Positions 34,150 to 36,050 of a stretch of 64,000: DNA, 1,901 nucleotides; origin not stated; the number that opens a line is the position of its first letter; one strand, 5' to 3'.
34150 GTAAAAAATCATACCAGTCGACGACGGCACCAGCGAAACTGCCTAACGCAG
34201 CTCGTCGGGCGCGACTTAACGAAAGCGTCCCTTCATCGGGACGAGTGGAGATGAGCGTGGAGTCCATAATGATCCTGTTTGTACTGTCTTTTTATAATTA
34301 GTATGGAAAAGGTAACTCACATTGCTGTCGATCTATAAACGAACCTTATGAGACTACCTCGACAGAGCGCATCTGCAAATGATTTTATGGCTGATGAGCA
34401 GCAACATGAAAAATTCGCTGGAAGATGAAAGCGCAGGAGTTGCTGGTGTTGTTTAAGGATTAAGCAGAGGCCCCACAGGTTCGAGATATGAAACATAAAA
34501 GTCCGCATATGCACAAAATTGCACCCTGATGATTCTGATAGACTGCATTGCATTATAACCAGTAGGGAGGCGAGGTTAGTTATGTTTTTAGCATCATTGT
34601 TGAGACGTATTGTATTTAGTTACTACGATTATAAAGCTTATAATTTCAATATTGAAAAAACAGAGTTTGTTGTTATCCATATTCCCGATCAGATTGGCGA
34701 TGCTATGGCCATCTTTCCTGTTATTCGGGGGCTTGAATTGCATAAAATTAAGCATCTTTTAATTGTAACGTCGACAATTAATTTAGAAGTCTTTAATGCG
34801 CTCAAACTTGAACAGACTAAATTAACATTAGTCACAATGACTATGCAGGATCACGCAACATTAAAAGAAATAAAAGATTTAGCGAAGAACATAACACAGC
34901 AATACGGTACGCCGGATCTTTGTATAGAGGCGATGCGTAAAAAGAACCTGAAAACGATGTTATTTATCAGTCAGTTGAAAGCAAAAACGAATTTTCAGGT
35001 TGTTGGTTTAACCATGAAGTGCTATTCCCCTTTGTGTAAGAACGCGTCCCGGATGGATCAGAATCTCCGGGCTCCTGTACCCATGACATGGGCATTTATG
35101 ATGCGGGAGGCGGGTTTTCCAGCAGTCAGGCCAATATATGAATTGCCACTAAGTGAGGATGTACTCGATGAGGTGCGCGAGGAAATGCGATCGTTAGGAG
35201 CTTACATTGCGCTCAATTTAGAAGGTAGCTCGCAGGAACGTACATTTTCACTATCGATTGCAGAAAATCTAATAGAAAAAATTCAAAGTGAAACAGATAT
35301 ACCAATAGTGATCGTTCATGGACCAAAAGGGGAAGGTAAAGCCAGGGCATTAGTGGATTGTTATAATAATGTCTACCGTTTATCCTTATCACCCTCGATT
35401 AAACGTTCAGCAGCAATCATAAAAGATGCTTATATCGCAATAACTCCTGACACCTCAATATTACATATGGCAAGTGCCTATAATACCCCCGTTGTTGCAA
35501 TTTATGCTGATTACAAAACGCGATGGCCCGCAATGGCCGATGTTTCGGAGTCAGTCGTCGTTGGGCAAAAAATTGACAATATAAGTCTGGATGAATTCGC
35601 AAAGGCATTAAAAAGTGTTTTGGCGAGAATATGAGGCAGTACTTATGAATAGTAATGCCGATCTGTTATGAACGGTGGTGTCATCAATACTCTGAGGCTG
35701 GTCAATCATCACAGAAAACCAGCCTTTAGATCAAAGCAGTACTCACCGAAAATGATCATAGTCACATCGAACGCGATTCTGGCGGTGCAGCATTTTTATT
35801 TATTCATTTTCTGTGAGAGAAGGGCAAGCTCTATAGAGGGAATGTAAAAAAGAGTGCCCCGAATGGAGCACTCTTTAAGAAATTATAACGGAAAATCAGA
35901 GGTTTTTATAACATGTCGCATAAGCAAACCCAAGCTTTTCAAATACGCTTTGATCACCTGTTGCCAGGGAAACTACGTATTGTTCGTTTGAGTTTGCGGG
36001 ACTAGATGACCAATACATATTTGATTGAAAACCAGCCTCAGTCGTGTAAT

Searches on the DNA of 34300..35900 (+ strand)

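Call 10: search_dna_similar(query=window:34300-35900:+, collection=ecoli_genomes, mode=near, max_rows=40, rows=spread)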
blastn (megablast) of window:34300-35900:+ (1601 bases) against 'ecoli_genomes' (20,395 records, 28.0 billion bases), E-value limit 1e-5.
Records with a match: 5285; places in all: 5379; records where one place covers at least 80% of the query: 4930.
Genomes with a match: 5284 of 5426; with a place that covers at least 80% of the query: 4930. Places per genome that has any: lowest 1, median 1, highest 4. On chromosomes: 5376 places; on plasmids: 3.
Best place of each record, by identity: >=99% 1; 95-99% 5261; 90-95% 21; 80-90% 2.
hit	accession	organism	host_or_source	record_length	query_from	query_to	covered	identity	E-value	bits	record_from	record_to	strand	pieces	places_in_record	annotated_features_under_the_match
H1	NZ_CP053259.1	Escherichia coli strain GF3-3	Guinea fowl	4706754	1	1601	100%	99.0%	0e+0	2868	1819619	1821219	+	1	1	glycosyltransferase family 9 protein | Ig-like domain-containing protein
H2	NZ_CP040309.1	Escherichia coli strain 21B8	cattle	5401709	1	1601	100%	98.0%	0e+0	2778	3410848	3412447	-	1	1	glycosyltransferase family 9 protein | inverse autotransporter adhesin-like protein YeeJ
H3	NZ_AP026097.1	Escherichia coli strain 57_142493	Homo sapiens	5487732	1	1601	100%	98.0%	0e+0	2778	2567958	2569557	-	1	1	glycosyltransferase family 9 protein | inverse autotransporter adhesin-like protein YeeJ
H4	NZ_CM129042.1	Escherichia coli strain 400660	Homo sapiens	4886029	1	1601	100%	97.6%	0e+0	2741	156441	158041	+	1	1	glycosyltransferase family 9 protein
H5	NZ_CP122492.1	Escherichia coli strain a15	pig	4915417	1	1601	100%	97.4%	0e+0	2730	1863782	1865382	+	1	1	glycosyltransferase family 9 protein | yeeJ: inverse autotransporter adhesin YeeJ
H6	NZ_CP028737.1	Escherichia coli strain A39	Zyzomys argurus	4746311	1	1599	100%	97.4%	0e+0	2726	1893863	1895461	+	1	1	glycosyltransferase family 9 protein | Ig-like domain-containing protein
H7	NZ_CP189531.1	Escherichia coli strain N427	Homo sapiens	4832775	1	1601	100%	97.3%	0e+0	2713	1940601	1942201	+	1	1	glycosyltransferase family 9 protein | Ig-like domain-containing protein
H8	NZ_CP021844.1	Escherichia coli strain EC1515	Homo sapiens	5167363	1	1599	100%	97.3%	0e+0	2715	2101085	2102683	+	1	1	glycosyltransferase family 9 protein | yeeJ: inverse autotransporter adhesin YeeJ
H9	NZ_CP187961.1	Escherichia coli strain d1-58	Homo sapiens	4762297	1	1599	100%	97.3%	0e+0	2715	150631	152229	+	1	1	glycosyltransferase family 9 protein | yeeJ: inverse autotransporter adhesin YeeJ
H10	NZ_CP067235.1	Escherichia coli strain SBF22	surface water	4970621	1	1599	100%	97.2%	0e+0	2710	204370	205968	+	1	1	glycosyltransferase family 9 protein | yeeJ: inverse autotransporter adhesin YeeJ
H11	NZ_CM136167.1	Escherichia coli strain PRO_A-1443-6M-A_ESBL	Homo sapiens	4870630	1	1599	100%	97.2%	0e+0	2704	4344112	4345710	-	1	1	glycosyltransferase family 9 protein | yeeJ: inverse autotransporter adhesin YeeJ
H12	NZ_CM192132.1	Escherichia coli strain Ec-U10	Homo sapiens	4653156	1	1601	100%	96.9%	0e+0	2686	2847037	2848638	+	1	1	glycosyltransferase family 9 protein | Ig-like domain-containing protein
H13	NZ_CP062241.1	Escherichia coli strain AML001_ev01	not applicable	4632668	1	1599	100%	97.1%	0e+0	2693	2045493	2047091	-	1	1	glycosyltransferase family 9 protein | yeeJ: inverse autotransporter adhesin YeeJ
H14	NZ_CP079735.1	Escherichia coli strain GB2005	Homo sapiens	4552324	1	1599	100%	97.1%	0e+0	2693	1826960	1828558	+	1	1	glycosyltransferase family 9 protein | yeeJ: inverse autotransporter adhesin YeeJ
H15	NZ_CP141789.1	Escherichia coli strain K194T1-1017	-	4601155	1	1599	100%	97.1%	0e+0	2693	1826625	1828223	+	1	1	glycosyltransferase family 9 protein | yeeJ: inverse autotransporter adhesin YeeJ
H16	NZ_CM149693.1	Escherichia coli strain K-12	Lab bacteria culture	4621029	1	1599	100%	97.1%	0e+0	2693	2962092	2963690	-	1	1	glycosyltransferase family 9 protein | yeeJ: inverse autotransporter adhesin YeeJ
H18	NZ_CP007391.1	Escherichia coli strain ST540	-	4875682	1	1601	100%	96.6%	0e+0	2658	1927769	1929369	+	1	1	glycosyltransferase family 9 protein | Ig-like domain-containing protein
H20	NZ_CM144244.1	Escherichia coli strain CB8671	Homo sapiens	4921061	1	1601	100%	95.5%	0e+0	2558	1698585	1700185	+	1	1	glycosyltransferase family 9 protein | inverse autotransporter adhesin-like protein YeeJ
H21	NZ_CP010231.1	Escherichia coli strain S30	not applicable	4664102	1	1486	93%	97.2%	0e+0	2512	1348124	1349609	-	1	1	glycosyltransferase family 9 protein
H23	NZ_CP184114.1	Escherichia coli strain AZ 191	Homo sapiens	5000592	1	1486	93%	97.0%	0e+0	2501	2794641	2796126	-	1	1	glycosyltransferase family 9 protein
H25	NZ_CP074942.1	Escherichia coli strain 06_3044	Homo sapiens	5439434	1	1486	93%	96.9%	0e+0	2490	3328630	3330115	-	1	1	glycosyltransferase family 9 protein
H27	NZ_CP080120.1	Escherichia coli strain M24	Homo sapiens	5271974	1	1480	92%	97.2%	0e+0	2501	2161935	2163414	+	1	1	glycosyltransferase family 9 protein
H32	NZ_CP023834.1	Escherichia coli strain 4/2-1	Homo sapiens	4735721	1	1486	93%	96.6%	0e+0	2462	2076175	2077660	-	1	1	glycosyltransferase family 9 protein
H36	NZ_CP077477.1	Escherichia coli O111:H21 strain 15A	Homo sapiens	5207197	1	1480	92%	96.7%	0e+0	2462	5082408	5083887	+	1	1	glycosyltransferase family 9 protein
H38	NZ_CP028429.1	Escherichia coli strain RM9131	Bos taurus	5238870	1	1075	67%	96.8%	0e+0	1797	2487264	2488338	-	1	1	glycosyltransferase family 9 protein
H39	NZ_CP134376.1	Escherichia coli strain TUM12355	Chicken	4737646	1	846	53%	96.3%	0e+0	1391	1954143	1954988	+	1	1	glycosyltransferase family 9 protein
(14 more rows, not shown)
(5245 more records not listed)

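Call 11: get_annotated_region(hit=H16, flank=3000)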
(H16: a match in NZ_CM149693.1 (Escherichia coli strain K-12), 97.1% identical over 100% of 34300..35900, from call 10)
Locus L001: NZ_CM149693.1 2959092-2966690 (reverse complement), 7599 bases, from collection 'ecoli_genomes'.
description: Escherichia coli strain K-12 isolate FW1541 chromosome, whole genome shotgun sequence
organism: Escherichia coli strain K-12 (NCBI taxid 562)
replicon: chromosome; assembly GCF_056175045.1
host: -; source: Lab bacteria culture; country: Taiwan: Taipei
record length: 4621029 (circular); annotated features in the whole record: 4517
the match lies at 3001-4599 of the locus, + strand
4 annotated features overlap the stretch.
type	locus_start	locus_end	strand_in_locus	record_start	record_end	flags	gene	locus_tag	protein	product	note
CDS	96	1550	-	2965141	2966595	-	amn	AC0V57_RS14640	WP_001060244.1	AMP nucleosidase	-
CDS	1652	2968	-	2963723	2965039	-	shiA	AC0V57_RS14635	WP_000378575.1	shikimate transporter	-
CDS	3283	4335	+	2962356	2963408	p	-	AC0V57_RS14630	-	glycosyltransferase family 9 protein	internal stop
CDS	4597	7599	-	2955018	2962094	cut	yeeJ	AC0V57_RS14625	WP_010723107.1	inverse autotransporter adhesin YeeJ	-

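Call 12: get_annotated_region(hit=H21, flank=5000)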
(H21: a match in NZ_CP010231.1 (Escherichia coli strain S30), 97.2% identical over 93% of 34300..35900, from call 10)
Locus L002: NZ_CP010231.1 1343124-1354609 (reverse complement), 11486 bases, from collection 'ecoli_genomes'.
description: Escherichia coli strain S30 chromosome, complete genome
organism: Escherichia coli strain S30 (NCBI taxid 562)
replicon: chromosome; assembly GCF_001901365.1
host: not applicable; source: -; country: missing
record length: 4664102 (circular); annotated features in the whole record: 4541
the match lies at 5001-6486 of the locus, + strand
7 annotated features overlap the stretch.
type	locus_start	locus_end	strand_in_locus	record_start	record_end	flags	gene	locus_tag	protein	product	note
CDS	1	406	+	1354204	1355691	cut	yeeO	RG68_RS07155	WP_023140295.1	toxic metabolite efflux MATE transporter YeeO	-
tRNA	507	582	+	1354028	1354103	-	-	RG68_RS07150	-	tRNA-Asn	-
CDS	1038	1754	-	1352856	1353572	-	yeeN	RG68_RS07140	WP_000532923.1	YebC/PmpR family DNA-binding transcriptional regulator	-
CDS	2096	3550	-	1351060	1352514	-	amn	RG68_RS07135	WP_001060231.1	AMP nucleosidase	-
CDS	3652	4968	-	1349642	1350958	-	shiA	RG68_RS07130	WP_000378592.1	shikimate transporter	-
CDS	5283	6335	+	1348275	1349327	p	-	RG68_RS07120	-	glycosyltransferase family 9 protein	internal stop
CDS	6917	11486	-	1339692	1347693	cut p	-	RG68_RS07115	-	Ig-like domain-containing protein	frameshifted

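Call 13: get_annotated_region(hit=H1, flank=9000)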
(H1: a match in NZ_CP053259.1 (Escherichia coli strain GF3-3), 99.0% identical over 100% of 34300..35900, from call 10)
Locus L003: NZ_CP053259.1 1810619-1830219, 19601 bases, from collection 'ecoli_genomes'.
description: Escherichia coli strain GF3-3 chromosome, complete genome
organism: Escherichia coli strain GF3-3 (NCBI taxid 562)
replicon: chromosome; assembly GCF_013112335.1
host: Guinea fowl; source: Caecum; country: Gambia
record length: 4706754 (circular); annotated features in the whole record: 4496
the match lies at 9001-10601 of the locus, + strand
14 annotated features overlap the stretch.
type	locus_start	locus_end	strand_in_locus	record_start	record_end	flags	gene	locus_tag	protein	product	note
CDS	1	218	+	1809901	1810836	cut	ldtA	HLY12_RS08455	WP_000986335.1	L,D-transpeptidase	-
tRNA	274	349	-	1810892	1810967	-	-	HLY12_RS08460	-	tRNA-Asn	-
CDS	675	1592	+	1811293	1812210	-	nac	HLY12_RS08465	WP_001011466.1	nitrogen assimilation transcriptional regulator NAC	-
CDS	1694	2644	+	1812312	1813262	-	cbl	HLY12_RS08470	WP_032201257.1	HTH-type transcriptional regulator Cbl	-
tRNA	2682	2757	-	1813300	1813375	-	-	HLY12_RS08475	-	tRNA-Asn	-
CDS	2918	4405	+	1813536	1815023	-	yeeO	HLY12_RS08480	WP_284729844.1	toxic metabolite efflux MATE transporter YeeO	-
tRNA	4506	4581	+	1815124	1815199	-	-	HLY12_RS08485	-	tRNA-Asn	-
CDS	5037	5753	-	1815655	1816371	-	yeeN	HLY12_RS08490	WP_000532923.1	YebC/PmpR family DNA-binding transcriptional regulator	-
CDS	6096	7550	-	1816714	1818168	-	amn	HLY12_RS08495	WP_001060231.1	AMP nucleosidase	-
CDS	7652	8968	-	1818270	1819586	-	shiA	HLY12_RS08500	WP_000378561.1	shikimate transporter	-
CDS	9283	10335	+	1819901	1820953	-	-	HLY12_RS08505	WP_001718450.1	glycosyltransferase family 9 protein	-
CDS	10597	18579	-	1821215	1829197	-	-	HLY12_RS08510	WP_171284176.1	Ig-like domain-containing protein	-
tRNA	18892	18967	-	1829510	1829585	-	-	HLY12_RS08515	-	tRNA-Asn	-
CDS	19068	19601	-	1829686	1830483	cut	mtfA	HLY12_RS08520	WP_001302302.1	DgsA anti-repressor MtfA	-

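Call 45: get_annotated_region(hit=H2, flank=1500)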
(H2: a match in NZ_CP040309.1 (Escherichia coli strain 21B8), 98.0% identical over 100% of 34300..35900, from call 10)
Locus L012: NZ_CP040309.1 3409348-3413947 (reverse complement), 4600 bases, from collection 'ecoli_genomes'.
description: Escherichia coli strain 21B8 chromosome, complete genome
organism: Escherichia coli strain 21B8 (NCBI taxid 562)
replicon: chromosome; assembly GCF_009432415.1
host: -; source: cattle; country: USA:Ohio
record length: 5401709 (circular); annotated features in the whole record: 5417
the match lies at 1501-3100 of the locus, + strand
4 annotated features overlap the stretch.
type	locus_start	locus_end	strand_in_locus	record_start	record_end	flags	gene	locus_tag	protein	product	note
CDS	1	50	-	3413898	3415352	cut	amn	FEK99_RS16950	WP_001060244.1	AMP nucleosidase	-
CDS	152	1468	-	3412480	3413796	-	shiA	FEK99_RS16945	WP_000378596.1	shikimate transporter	-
CDS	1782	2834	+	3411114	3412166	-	-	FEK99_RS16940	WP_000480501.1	glycosyltransferase family 9 protein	-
CDS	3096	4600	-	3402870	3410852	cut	-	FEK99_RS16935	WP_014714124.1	inverse autotransporter adhesin-like protein YeeJ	-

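Call 46: get_annotated_region(hit=H4, flank=1500)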
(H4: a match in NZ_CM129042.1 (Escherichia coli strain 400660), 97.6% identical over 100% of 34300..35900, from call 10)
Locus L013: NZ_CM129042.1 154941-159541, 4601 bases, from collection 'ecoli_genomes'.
description: Escherichia coli strain 400660 chromosome, whole genome shotgun sequence
organism: Escherichia coli strain 400660 (NCBI taxid 562)
replicon: chromosome; assembly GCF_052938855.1
host: Homo sapiens; source: stool; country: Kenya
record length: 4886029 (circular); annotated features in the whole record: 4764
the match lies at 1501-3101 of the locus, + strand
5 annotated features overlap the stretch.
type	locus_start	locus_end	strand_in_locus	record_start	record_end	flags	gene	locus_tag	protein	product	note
CDS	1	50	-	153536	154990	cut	amn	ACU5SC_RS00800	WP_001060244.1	AMP nucleosidase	-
CDS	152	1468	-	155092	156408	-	shiA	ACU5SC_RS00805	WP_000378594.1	shikimate transporter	-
CDS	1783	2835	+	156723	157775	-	-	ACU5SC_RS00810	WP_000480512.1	glycosyltransferase family 9 protein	-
CDS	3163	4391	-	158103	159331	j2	-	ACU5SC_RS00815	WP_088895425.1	IS3-like element IS2 family transposase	programmed frameshift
CDS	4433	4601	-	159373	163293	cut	-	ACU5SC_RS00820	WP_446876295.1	Ig-like domain-containing protein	-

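Call 47: get_annotated_region(hit=H5, flank=1500)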
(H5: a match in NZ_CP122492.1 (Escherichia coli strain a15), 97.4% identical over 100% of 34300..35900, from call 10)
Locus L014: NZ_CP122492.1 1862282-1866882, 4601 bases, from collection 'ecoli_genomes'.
description: Escherichia coli strain a15 chromosome, complete genome
organism: Escherichia coli strain a15 (NCBI taxid 562)
replicon: chromosome; assembly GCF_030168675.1
host: pig; source: missing; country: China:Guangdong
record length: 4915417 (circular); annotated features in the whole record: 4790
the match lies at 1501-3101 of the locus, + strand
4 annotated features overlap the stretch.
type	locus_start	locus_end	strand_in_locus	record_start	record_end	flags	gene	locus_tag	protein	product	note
CDS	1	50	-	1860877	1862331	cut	amn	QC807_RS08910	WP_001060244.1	AMP nucleosidase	-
CDS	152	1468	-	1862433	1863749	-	shiA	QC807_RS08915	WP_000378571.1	shikimate transporter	-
CDS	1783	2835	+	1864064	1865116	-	-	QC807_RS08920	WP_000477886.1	glycosyltransferase family 9 protein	-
CDS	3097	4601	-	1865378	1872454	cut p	yeeJ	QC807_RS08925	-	inverse autotransporter adhesin YeeJ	internal stop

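Call 48: get_annotated_region(hit=H7, flank=1500)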
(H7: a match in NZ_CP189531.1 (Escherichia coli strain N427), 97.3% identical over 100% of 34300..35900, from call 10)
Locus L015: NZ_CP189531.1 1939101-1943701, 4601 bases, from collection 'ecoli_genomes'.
description: Escherichia coli strain N427 chromosome, complete genome
organism: Escherichia coli strain N427 (NCBI taxid 562)
replicon: chromosome; assembly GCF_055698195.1
host: Homo sapiens; source: -; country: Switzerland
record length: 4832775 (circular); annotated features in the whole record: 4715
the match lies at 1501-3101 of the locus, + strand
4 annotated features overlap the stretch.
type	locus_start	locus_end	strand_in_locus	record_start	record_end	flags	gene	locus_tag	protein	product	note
CDS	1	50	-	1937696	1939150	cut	amn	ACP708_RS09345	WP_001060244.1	AMP nucleosidase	-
CDS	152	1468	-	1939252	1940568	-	shiA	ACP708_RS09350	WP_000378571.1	shikimate transporter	-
CDS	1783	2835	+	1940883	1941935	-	-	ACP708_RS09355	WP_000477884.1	glycosyltransferase family 9 protein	-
CDS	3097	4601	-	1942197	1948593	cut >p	-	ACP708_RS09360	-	Ig-like domain-containing protein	frameshifted; incomplete; partial in the middle of a contig; missing N-terminus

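Call 49: get_annotated_region(hit=H8, flank=1500)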
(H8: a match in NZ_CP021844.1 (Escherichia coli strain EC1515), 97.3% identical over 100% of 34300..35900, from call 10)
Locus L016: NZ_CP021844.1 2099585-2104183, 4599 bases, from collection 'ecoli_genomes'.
description: Escherichia coli strain EC1515 chromosome, complete genome
organism: Escherichia coli strain EC1515 (NCBI taxid 562)
replicon: chromosome; assembly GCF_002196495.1
host: Homo sapiens; source: urine; urinary tract infection; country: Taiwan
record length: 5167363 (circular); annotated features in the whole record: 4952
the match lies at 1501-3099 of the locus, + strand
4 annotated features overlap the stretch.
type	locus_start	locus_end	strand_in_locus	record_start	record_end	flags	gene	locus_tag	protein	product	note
CDS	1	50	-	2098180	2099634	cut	amn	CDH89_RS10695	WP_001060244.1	AMP nucleosidase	-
CDS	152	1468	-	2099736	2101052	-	shiA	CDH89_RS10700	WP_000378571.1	shikimate transporter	-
CDS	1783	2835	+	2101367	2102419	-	-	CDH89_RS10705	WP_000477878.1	glycosyltransferase family 9 protein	-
CDS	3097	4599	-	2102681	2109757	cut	yeeJ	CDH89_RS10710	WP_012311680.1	inverse autotransporter adhesin YeeJ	-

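Call 50: get_annotated_region(hit=H12, flank=1500)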
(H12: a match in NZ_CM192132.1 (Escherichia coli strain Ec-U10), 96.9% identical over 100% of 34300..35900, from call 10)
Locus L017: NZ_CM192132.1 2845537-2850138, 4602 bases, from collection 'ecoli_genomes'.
description: Escherichia coli strain Ec-U10 chromosome, whole genome shotgun sequence
organism: Escherichia coli strain Ec-U10 (NCBI taxid 562)
replicon: chromosome; assembly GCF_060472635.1
host: Homo sapiens; source: urine; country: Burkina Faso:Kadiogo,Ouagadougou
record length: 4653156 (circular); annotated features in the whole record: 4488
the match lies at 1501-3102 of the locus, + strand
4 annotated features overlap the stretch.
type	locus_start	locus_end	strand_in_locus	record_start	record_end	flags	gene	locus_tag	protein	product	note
CDS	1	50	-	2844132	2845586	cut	amn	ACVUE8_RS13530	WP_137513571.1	AMP nucleosidase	-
CDS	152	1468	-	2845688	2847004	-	shiA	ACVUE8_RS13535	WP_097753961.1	shikimate transporter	-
CDS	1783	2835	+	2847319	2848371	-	-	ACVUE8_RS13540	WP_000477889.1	glycosyltransferase family 9 protein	-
CDS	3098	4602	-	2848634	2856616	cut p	-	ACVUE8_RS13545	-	Ig-like domain-containing protein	internal stop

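Call 51: get_annotated_region(hit=H18, flank=1500)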
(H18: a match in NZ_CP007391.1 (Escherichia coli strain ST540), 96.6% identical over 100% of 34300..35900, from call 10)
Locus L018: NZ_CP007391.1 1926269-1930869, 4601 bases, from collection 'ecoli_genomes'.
description: Escherichia coli strain ST540 chromosome, complete genome
organism: Escherichia coli strain ST540 (NCBI taxid 562)
replicon: chromosome; assembly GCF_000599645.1
host: -; source: -; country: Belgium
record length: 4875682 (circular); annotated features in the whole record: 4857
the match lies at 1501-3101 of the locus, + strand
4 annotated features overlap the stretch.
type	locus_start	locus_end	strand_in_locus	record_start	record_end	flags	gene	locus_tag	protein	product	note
CDS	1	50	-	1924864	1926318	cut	amn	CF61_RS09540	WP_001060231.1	AMP nucleosidase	-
CDS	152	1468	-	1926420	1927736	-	shiA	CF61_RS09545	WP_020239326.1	shikimate transporter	-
CDS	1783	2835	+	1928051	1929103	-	-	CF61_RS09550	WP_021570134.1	glycosyltransferase family 9 protein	-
CDS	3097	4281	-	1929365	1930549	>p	-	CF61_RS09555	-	Ig-like domain-containing protein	incomplete; partial in the middle of a contig; missing N-terminus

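Call 52: get_annotated_region(hit=H20, flank=1500)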
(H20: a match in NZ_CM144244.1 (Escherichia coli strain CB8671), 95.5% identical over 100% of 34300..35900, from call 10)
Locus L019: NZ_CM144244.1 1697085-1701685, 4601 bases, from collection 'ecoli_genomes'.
description: Escherichia coli strain CB8671 chromosome, whole genome shotgun sequence
organism: Escherichia coli strain CB8671 (NCBI taxid 562)
replicon: chromosome; assembly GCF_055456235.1
host: Homo sapiens; source: missing; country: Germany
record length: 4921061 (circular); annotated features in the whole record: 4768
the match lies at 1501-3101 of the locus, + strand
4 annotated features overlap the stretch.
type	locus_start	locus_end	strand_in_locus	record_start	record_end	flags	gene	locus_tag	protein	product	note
CDS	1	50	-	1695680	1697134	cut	amn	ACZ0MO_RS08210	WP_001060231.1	AMP nucleosidase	-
CDS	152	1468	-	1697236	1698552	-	shiA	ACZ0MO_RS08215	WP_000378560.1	shikimate transporter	-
CDS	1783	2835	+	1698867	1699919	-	-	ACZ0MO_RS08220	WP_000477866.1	glycosyltransferase family 9 protein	-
CDS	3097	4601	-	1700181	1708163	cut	-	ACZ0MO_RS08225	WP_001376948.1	inverse autotransporter adhesin-like protein YeeJ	-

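Call 53: get_annotated_region(hit=H23, flank=1500)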
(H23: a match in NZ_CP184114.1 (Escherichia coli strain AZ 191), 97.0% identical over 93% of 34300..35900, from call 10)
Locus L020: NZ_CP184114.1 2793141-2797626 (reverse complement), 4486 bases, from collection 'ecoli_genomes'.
description: Escherichia coli strain AZ 191 chromosome, complete genome
organism: Escherichia coli strain AZ 191 (NCBI taxid 562)
replicon: chromosome; assembly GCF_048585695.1
host: Homo sapiens; source: missing; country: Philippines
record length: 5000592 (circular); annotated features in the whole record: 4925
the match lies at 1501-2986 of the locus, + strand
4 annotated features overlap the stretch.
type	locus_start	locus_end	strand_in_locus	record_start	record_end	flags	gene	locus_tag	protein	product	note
CDS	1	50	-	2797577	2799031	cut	amn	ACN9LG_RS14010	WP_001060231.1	AMP nucleosidase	-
CDS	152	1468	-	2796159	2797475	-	shiA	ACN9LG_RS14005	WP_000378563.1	shikimate transporter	-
CDS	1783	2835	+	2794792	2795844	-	-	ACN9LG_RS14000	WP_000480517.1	glycosyltransferase family 9 protein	-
CDS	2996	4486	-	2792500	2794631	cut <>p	-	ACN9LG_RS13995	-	Ig-like domain-containing protein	frameshifted; internal stop; incomplete; partial in the middle of a contig; missing N-terminus and C-terminus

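Call 54: get_annotated_region(hit=H25, flank=1500)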
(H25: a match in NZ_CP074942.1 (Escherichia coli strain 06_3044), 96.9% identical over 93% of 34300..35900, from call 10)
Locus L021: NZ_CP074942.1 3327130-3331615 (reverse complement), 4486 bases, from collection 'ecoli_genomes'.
description: Escherichia coli strain 06_3044 chromosome, complete genome
organism: Escherichia coli strain 06_3044 (NCBI taxid 562)
replicon: chromosome; assembly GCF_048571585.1
host: Homo sapiens; source: missing; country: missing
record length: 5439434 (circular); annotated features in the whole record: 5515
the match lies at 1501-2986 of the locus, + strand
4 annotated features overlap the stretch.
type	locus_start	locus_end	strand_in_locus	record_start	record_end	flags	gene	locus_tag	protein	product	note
CDS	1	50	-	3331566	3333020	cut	amn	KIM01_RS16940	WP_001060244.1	AMP nucleosidase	-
CDS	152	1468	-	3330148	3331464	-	shiA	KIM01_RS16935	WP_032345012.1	shikimate transporter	-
CDS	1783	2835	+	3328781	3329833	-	-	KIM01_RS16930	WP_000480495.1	glycosyltransferase family 9 protein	-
CDS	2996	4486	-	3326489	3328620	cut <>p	-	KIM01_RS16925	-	Ig-like domain-containing protein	frameshifted; internal stop; incomplete; partial in the middle of a contig; missing N-terminus and C-terminus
